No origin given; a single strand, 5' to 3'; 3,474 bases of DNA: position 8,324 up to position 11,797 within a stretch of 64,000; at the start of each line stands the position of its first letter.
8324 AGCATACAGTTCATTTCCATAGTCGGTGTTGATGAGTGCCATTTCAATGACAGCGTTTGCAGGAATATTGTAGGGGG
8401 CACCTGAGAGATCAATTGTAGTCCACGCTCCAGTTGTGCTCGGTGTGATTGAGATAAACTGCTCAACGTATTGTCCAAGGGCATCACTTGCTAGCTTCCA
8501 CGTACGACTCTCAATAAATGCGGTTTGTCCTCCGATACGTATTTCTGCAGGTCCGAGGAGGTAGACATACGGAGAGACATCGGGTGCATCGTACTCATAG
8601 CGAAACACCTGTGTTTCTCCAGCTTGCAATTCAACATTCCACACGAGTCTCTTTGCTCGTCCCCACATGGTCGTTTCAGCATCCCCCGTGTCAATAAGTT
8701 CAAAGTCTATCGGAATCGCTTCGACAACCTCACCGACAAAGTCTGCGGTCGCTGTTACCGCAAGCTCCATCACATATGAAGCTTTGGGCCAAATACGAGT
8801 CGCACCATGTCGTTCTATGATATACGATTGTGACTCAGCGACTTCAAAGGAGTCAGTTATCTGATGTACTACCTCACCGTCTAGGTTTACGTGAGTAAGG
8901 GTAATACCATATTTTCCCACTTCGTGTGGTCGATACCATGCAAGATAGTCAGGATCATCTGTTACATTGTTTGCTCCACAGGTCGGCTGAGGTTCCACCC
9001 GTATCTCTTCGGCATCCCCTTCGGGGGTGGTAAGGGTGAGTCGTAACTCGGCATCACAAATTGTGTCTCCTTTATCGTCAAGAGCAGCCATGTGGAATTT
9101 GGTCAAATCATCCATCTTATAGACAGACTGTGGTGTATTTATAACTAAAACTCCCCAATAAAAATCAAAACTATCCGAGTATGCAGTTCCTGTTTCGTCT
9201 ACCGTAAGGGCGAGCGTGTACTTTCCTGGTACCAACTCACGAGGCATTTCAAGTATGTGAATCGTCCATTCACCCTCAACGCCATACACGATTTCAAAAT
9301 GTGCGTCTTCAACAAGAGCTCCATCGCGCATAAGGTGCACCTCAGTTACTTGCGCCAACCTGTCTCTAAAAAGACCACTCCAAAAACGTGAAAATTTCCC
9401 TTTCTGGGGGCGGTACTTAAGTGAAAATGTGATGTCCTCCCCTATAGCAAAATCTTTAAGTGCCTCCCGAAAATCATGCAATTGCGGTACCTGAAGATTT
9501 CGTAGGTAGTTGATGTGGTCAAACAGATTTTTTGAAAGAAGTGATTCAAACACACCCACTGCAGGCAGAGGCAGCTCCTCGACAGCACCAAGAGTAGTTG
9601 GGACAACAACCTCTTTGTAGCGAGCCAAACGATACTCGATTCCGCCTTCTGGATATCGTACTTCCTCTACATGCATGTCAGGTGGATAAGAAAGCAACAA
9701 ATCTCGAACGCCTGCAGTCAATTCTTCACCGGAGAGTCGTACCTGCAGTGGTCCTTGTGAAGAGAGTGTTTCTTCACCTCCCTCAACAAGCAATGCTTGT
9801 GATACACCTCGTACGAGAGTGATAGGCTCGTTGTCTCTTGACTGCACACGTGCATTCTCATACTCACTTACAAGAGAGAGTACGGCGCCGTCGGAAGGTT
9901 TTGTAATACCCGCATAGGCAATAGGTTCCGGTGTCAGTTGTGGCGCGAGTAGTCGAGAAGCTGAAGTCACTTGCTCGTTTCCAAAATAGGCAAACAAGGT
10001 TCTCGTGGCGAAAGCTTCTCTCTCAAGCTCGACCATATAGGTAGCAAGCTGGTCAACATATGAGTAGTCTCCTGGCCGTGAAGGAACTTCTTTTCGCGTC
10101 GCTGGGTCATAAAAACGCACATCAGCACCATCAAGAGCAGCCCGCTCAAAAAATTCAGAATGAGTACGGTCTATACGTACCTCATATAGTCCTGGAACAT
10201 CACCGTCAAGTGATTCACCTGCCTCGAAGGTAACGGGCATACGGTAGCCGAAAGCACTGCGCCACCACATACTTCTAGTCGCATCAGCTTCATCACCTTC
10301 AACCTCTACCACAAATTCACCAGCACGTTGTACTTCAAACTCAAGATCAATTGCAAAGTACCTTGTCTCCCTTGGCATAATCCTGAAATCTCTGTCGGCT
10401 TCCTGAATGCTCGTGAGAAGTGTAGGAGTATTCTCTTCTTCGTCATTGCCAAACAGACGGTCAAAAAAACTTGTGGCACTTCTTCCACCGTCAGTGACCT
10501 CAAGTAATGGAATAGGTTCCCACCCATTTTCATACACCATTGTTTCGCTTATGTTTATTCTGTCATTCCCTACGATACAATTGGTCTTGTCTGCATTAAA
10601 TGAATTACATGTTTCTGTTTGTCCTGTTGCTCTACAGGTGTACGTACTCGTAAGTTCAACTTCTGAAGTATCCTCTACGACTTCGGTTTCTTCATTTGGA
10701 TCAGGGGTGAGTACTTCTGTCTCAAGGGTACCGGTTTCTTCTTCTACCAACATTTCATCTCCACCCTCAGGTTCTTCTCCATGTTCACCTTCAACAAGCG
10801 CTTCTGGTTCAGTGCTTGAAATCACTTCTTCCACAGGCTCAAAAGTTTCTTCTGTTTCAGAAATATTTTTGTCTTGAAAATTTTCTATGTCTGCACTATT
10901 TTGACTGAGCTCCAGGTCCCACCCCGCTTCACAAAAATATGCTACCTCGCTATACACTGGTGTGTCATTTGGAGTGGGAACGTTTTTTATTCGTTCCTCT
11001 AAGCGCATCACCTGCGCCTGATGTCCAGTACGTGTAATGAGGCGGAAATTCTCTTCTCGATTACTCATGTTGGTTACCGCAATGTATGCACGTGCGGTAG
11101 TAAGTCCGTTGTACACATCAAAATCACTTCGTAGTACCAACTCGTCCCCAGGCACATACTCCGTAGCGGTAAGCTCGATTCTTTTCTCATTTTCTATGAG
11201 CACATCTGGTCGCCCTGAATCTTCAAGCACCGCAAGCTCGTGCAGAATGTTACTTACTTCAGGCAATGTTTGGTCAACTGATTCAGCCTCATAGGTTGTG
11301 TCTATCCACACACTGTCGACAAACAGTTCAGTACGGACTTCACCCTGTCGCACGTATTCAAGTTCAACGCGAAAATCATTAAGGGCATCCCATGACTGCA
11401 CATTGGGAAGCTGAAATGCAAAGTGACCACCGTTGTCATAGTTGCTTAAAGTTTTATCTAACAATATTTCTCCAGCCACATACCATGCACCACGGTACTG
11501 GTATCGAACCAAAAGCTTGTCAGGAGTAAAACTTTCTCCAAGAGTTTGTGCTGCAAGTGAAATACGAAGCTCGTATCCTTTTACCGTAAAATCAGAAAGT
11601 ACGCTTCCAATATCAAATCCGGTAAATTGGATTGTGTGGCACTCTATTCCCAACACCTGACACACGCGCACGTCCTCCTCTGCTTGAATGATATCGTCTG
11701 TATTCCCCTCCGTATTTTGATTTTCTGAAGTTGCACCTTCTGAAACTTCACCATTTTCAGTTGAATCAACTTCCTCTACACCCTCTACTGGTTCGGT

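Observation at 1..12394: Giant (>4100 aa) surface protein with a long acidic linker and repeated FN3-type YWWRVRA modules, running off the window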

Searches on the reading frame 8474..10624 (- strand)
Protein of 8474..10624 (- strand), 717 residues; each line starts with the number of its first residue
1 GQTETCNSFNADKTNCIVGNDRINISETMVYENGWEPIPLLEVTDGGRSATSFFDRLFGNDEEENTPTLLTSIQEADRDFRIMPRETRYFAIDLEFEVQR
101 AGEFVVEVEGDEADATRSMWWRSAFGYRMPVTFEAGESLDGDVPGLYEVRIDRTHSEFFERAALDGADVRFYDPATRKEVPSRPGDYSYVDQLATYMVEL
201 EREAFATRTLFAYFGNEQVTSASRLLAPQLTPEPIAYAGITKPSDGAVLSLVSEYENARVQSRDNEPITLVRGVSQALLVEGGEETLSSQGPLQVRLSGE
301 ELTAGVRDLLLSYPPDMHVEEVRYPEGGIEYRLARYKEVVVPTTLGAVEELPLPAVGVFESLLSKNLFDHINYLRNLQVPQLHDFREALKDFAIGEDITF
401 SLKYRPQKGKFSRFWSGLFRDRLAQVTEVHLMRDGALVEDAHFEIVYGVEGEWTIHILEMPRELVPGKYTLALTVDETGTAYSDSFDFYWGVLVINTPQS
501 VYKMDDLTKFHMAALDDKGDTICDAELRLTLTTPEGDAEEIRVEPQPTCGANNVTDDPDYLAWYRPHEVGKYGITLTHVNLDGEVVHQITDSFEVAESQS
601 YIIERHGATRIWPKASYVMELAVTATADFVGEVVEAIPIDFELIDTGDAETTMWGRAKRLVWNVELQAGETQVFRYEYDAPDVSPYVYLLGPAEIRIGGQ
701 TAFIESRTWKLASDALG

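Call 35: search_protein_families(library=pfam, proteins=[window:8474-10624:-], max_evalue=10)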
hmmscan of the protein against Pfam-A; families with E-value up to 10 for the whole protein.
window:8474-10624:- (717 aa): 1 family
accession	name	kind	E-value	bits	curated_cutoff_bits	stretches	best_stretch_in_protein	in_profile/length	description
PF00630.25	Filamin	-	0.066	14.5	26.9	1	506-578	21-82/93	Filamin/ABP280 repeat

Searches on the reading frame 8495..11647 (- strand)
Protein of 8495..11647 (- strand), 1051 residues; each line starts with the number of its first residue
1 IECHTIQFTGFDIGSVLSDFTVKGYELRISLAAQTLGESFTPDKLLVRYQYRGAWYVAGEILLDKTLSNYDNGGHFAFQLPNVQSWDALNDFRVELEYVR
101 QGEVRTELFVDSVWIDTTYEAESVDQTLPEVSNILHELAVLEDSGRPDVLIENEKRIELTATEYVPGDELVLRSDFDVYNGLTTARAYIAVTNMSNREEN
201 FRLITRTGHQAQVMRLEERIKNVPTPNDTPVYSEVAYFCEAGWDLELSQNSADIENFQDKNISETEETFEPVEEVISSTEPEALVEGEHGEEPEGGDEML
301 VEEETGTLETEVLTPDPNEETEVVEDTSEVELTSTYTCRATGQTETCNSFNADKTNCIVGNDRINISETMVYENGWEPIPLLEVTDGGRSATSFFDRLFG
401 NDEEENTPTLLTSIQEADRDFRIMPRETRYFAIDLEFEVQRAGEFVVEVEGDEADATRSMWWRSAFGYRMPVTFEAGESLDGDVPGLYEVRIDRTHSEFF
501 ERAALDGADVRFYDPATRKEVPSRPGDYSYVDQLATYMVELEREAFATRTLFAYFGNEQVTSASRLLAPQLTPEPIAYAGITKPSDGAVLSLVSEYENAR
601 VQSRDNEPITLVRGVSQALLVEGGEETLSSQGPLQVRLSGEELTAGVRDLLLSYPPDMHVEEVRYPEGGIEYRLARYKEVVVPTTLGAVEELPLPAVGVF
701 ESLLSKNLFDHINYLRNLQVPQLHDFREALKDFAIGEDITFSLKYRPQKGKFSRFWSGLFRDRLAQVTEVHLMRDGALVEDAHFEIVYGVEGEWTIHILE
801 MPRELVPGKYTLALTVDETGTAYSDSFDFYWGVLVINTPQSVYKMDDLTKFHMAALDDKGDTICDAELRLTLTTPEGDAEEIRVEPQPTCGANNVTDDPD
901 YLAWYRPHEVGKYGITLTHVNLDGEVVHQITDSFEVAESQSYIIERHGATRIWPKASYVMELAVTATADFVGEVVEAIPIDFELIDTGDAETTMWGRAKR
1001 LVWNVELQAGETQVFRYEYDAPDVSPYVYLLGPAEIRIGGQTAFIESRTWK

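Call 17: find_homologous_proteins(query=window:8495-11647:-, max_evalue=0.00001)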
Query window:8495-11647:- (1051 aa): 3 proteins with E <= 0.00001 among 8000 candidates.
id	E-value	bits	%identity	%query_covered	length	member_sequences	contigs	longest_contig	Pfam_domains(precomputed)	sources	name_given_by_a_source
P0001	0.0e+0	1885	82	94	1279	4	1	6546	-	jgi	-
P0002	6.2e-73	264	43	25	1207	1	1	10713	PF13385.14,PF10102.15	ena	-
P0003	5.2e-8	49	29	22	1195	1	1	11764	-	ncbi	-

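Call 40: find_encoding_contigs(protein=P0001, flank=10000, max_places=3)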
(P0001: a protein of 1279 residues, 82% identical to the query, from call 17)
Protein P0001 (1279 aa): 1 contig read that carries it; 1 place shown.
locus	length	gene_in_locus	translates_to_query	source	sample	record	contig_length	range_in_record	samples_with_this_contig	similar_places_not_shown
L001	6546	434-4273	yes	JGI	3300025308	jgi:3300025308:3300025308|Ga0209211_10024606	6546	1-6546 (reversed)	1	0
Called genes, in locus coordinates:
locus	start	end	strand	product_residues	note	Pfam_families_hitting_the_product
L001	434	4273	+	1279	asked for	-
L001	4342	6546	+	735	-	?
